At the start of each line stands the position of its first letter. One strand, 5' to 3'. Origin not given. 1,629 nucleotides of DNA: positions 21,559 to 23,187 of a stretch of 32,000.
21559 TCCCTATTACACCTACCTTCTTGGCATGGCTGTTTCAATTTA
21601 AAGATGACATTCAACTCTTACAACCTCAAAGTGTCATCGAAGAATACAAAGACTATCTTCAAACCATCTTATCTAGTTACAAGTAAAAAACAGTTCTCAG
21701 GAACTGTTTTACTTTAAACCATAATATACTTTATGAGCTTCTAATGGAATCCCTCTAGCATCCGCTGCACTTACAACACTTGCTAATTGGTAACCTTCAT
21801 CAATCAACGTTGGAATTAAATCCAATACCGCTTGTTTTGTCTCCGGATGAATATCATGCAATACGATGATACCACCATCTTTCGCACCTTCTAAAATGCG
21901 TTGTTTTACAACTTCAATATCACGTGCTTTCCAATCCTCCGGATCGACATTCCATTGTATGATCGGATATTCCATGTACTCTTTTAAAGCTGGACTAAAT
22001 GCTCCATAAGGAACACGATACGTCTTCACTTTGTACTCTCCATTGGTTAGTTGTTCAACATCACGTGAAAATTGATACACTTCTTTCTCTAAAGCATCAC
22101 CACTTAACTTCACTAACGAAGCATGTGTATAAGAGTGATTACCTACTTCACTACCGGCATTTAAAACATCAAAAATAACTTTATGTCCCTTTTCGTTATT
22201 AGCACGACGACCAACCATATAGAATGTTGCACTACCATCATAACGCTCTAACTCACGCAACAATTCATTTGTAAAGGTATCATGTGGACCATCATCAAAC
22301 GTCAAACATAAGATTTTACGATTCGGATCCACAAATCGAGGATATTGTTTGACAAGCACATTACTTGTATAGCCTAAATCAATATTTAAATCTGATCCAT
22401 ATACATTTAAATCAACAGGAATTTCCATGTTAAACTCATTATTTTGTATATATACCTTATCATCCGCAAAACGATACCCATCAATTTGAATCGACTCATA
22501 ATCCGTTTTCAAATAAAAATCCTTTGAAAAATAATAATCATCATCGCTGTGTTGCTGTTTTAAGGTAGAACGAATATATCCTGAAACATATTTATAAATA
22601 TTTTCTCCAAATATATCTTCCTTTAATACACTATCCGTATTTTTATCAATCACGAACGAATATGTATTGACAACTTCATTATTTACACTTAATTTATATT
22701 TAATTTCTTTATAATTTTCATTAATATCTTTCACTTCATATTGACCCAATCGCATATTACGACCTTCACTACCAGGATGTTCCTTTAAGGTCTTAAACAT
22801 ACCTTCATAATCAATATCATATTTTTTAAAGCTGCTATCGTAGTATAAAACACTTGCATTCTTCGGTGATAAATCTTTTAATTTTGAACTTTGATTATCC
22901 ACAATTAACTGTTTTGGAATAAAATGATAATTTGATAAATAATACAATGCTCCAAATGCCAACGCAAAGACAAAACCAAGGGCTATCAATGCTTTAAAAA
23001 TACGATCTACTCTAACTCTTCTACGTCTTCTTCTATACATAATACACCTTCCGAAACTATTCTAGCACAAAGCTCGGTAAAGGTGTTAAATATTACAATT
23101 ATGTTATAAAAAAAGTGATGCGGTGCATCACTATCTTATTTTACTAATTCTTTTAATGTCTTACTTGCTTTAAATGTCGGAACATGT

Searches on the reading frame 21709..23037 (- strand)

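Call 100: search_protein_families(library=pfam, proteins=[window:21709-23037:-], max_evalue=0.00001)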
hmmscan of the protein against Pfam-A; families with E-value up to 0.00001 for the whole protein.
window:21709-23037:- (442 aa): 1 family
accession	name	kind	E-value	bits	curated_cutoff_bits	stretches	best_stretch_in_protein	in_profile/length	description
PF01522.26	Polysacc_deac_1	-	3.7e-22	79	23.1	1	237-354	3-115/124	Polysaccharide deacetylase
